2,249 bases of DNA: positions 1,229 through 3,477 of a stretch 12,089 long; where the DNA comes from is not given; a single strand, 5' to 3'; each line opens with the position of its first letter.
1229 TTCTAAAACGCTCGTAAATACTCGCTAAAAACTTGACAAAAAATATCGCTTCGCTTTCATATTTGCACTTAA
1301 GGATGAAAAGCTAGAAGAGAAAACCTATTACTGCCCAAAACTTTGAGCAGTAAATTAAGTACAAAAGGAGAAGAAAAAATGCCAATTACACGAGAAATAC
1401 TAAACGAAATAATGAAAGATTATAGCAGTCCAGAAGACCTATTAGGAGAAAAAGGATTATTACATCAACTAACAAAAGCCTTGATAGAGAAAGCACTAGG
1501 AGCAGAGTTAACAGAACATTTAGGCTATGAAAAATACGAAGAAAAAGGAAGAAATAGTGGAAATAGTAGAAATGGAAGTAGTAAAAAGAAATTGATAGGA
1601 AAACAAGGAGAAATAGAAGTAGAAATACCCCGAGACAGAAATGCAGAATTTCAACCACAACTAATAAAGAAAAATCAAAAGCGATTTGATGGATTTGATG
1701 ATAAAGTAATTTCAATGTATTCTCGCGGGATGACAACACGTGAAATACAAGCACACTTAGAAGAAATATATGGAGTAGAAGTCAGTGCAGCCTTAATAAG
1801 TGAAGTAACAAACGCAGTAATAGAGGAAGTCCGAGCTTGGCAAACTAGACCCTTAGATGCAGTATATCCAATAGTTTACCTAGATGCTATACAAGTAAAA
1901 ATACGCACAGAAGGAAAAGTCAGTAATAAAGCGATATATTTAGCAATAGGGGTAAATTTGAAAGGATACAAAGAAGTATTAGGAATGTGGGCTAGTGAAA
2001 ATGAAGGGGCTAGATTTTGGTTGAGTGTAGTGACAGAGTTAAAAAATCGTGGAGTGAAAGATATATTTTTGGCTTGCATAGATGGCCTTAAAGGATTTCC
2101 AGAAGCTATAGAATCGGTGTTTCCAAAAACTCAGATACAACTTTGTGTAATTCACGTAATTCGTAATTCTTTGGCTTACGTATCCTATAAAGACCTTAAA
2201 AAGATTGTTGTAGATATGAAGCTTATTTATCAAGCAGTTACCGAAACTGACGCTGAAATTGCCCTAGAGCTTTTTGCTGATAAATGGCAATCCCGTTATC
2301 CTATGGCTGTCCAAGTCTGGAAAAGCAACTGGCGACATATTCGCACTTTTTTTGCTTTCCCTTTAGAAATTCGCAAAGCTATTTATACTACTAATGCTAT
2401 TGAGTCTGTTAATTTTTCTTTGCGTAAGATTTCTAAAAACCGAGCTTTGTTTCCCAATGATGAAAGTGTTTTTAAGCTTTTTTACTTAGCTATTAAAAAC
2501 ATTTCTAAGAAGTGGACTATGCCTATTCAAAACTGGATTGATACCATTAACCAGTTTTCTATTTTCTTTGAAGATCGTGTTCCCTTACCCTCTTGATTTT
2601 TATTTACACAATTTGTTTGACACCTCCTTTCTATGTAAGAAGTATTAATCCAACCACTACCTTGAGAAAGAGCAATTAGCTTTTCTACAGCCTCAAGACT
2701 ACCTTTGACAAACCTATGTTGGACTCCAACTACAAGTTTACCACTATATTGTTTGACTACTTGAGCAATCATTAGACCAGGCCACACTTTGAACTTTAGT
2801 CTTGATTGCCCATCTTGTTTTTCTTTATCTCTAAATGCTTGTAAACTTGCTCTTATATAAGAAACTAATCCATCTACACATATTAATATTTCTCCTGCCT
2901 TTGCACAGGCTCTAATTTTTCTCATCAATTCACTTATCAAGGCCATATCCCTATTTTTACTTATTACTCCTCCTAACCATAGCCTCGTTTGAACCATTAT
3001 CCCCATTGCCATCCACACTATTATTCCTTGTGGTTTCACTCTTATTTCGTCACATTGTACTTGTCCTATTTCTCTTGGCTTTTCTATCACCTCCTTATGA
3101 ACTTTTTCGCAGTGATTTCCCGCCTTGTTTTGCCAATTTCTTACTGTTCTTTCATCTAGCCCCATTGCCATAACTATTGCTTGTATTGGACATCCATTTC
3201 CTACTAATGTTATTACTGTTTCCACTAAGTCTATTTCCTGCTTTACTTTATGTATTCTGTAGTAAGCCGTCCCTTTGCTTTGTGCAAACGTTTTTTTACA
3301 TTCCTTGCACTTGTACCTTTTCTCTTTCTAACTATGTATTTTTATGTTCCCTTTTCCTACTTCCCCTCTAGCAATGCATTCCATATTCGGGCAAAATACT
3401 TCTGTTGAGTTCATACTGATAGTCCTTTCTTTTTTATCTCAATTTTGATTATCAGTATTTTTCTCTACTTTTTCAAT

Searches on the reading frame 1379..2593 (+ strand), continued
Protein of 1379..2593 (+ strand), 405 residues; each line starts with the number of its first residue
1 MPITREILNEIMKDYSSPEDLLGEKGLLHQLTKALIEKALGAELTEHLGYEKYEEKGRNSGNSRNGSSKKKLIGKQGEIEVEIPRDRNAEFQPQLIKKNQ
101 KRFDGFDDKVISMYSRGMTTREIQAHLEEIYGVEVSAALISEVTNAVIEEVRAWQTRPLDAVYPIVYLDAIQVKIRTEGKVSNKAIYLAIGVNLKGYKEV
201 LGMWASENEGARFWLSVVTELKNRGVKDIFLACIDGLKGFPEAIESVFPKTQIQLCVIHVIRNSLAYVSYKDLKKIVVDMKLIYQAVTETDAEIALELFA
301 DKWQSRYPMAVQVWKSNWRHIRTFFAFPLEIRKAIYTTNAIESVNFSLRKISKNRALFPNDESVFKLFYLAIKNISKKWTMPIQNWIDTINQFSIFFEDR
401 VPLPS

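Call 67: search_protein_families(library=ncbifam, proteins=[window:1379-2593:+, L081:3-1160:+, L173:170-955:+], max_evalue=0.01)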
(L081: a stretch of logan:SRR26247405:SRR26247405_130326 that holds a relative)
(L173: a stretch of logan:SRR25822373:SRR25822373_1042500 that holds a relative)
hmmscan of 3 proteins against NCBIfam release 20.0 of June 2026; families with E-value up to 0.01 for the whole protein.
window:1379-2593:+ (405 aa): 4 families
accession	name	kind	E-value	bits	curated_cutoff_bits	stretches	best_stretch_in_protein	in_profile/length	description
NF033543.2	transpos_IS256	equivalog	5.4e-128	426.7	150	1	44-375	1-337/338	IS256 family transposase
NF041731.2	transpos_ISH6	equivalog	1.2e-12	47.3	240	1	27-264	37-266/414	ISH6 family transposase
NF033544.1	transpos_IS1249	exception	3.6e-10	39.5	300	1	175-358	96-267/382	IS1249 family transposase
NF048019.1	IS256_Zn_var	equivalog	0.0032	16.8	150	1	207-317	121-225/304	IS256 family transposase, variant Zn-binding type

L081:3-1160:+ (385 aa): 1 family
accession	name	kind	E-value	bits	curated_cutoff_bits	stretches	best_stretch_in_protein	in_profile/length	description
NF033559.2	transpos_IS1634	equivalog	5.9e-55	187.2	100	1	19-339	149-416/483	IS1634 family transposase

L173:170-955:+ (262 aa): 0 families

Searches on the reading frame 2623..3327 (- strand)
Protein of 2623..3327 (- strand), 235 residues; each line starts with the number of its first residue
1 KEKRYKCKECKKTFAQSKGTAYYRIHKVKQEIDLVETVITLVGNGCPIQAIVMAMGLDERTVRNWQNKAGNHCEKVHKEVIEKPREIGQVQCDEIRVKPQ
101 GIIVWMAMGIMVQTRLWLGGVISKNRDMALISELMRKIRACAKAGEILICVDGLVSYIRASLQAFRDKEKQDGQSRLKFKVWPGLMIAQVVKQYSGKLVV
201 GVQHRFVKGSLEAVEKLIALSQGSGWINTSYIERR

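Call 40: find_homologous_proteins(query=window:2623-3327:-)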
Query seq(235 aa) (235 aa): 1396 proteins with E <= 0.001 among 1587 candidates; the best 120 are listed.
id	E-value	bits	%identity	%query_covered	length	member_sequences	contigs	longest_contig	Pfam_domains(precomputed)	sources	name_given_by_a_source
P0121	4.6e-133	459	87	100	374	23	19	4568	-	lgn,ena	-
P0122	1.4e-131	455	86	100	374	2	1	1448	-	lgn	-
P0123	2.6e-131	454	86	100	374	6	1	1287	-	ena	-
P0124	1.4e-126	438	100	86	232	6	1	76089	-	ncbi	-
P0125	2.7e-111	388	72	100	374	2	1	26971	-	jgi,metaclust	metaclust:\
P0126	4.9e-98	345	66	100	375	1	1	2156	-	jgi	jgi:transposase-like protein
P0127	7.3e-98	344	65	100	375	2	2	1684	-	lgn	-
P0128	1.8e-97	343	65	100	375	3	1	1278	-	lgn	-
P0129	2.3e-97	343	65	100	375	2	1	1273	-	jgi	-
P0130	1.2e-96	340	65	100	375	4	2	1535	-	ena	-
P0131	3.1e-96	339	64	100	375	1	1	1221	-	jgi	jgi:transposase-like protein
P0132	8.2e-96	338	64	100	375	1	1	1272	-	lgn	-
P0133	2.2e-95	336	65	100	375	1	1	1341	-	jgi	jgi:transposase-like protein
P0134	5.0e-94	332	62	100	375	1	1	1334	-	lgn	-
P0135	2.0e-83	297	59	100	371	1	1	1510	-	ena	-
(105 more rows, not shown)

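Call 41: find_encoding_contigs(protein=P0124, flank=10000, max_places=4)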
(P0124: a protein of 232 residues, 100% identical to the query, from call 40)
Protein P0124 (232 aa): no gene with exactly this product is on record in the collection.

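Call 42: find_encoding_contigs(protein=P0121, flank=3000, max_places=8)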
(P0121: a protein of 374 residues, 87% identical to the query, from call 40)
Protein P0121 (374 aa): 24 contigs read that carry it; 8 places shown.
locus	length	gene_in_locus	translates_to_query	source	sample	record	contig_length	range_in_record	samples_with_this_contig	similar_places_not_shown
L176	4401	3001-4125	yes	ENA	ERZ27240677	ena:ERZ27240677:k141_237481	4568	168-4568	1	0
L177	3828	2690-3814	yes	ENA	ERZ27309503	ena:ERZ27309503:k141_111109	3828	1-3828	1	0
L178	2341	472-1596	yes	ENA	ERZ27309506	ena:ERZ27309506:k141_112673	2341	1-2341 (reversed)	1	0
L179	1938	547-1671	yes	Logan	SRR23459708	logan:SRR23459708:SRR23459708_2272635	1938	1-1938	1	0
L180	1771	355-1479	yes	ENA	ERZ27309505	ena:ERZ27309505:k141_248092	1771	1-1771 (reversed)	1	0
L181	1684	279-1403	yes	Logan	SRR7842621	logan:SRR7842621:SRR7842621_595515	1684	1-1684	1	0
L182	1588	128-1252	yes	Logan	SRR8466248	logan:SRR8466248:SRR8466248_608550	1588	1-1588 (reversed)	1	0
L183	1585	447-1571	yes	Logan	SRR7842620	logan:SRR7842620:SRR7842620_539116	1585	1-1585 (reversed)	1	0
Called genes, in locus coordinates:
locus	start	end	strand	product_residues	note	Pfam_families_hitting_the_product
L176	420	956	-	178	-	-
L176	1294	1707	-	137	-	PF20274:cREC_REC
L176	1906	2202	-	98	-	-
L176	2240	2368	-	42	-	-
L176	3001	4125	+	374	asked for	-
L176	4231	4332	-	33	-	-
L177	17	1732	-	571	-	-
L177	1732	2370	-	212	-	-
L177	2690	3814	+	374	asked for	-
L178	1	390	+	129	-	?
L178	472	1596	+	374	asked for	-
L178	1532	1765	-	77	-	-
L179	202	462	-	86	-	-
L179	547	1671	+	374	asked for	-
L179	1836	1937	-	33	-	?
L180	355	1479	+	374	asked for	-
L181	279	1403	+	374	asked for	-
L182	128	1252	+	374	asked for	-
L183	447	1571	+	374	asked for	-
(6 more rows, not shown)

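Call 46: find_encoding_contigs(protein=P0125, flank=10000, max_places=3)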
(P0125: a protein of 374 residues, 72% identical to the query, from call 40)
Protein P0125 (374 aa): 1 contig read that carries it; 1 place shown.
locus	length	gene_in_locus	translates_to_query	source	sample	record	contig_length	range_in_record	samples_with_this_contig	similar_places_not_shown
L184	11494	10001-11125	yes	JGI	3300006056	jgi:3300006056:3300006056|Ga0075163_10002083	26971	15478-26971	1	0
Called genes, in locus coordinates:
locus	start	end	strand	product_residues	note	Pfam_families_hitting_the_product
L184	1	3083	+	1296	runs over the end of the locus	PF14559:TPR_19 (faint)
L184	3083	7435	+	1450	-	PF13646:HEAT_2 (faint)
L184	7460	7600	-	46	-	PF13852:DUF4197 (weak)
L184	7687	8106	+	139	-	-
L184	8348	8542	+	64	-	PF02796:HTH_7 (faint), PF01710:HTH_Tnp_IS630 (weak), PF13384:HTH_23, PF13518:HTH_28 (weak), PF13551:HTH_29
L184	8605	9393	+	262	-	PF13592:HTH_33, PF13358:DDE_3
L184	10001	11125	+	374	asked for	-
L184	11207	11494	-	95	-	?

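Call 59: find_encoding_contigs(protein=P0248, flank=10000, max_places=3)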
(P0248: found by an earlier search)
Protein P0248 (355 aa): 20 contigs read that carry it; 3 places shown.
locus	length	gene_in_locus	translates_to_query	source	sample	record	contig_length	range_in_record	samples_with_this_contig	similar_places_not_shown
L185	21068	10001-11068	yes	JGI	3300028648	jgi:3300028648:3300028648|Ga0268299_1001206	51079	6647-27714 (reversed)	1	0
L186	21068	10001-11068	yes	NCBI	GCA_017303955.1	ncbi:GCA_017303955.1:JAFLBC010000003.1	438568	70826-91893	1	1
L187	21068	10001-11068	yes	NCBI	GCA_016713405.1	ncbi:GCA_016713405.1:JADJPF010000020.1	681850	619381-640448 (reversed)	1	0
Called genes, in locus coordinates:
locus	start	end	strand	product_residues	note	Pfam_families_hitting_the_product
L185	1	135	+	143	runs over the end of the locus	PF00392:GntR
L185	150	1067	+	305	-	PF00005:ABC_tran, PF13304:AAA_21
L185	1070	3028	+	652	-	-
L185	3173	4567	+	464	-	PF00483:NTP_transferase, PF01128:IspD, PF02348:CTP_transf_3 (faint), PF12804:NTP_transf_3, PF25084:LbH_EIF2B, PF25087:GMPPB_C, PF00132:Hexapep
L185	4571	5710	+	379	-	PF00383:dCMP_cyt_deam_1, PF14437:MafB19-deam, PF01872:RibD_C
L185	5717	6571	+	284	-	PF00398:RrnaAD, PF13649:Methyltransf_25 (faint)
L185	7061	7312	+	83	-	-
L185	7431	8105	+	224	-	PF00440:TetR_N, PF09209:CecR_C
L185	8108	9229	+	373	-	PF12704:MacB_PCD, PF02687:FtsX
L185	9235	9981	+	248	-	PF03215:Rad17 (faint), PF02463:SMC_N (weak), PF00005:ABC_tran, PF13304:AAA_21 (faint)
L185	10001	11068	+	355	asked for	PF25917:BSH_RND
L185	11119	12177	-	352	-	PF08100:Dimerisation, PF00891:Methyltransf_2, PF05175:MTS (weak), PF13489:Methyltransf_23, PF13649:Methyltransf_25 (weak), PF13847:Methyltransf_31, PF08242:Methyltransf_12 (weak)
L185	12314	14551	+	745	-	PF09286:Pro-kuma_activ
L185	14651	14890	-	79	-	-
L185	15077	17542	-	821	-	PF12704:MacB_PCD, PF02687:FtsX, PF12704:MacB_PCD, PF02687:FtsX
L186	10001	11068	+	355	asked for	PF25917:BSH_RND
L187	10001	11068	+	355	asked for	PF25917:BSH_RND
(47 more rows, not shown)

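Call 61: find_encoding_contigs(protein=P0126, flank=3000, max_places=3)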
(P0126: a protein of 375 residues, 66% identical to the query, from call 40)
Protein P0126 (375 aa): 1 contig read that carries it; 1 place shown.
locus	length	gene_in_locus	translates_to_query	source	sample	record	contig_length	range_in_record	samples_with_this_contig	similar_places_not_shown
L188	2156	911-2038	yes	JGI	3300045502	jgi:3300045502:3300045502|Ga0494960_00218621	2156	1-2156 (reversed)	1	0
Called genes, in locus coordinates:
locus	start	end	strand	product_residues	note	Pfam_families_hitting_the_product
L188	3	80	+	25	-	?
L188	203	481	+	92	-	PF04365:BrnT_toxin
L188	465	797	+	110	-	PF14384:BrnA_antitoxin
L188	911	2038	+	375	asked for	-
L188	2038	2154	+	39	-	?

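Call 67: search_protein_families(library=ncbifam, proteins=[L176:3001-4122:+], max_evalue=0.01)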
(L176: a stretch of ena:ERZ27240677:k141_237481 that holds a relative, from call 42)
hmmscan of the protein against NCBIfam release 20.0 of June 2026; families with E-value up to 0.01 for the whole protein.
L176:3001-4122:+ (374 aa): 5 families
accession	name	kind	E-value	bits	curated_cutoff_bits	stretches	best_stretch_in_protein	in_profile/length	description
NF033558.1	transpos_IS1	equivalog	1.7e-10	41.2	100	1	28-187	16-164/199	IS1 family transposase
NF033587.1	transpos_IS6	equivalog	1.3e-07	31.6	125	1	84-203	37-152/202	IS6 family transposase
NF033550.5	transpos_ISL3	equivalog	0.00066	18.9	180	1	30-139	46-147/370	ISL3 family transposase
NF050000.1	IS1_IS1595_Zn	domain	0.0018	18.8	28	1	29-45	17-33/34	IS1/IS1595 family N-terminal zinc-binding domain-containing protein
NF033517.1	transpos_IS66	equivalog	0.0027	16.9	180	1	84-135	118-175/387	IS66 family transposase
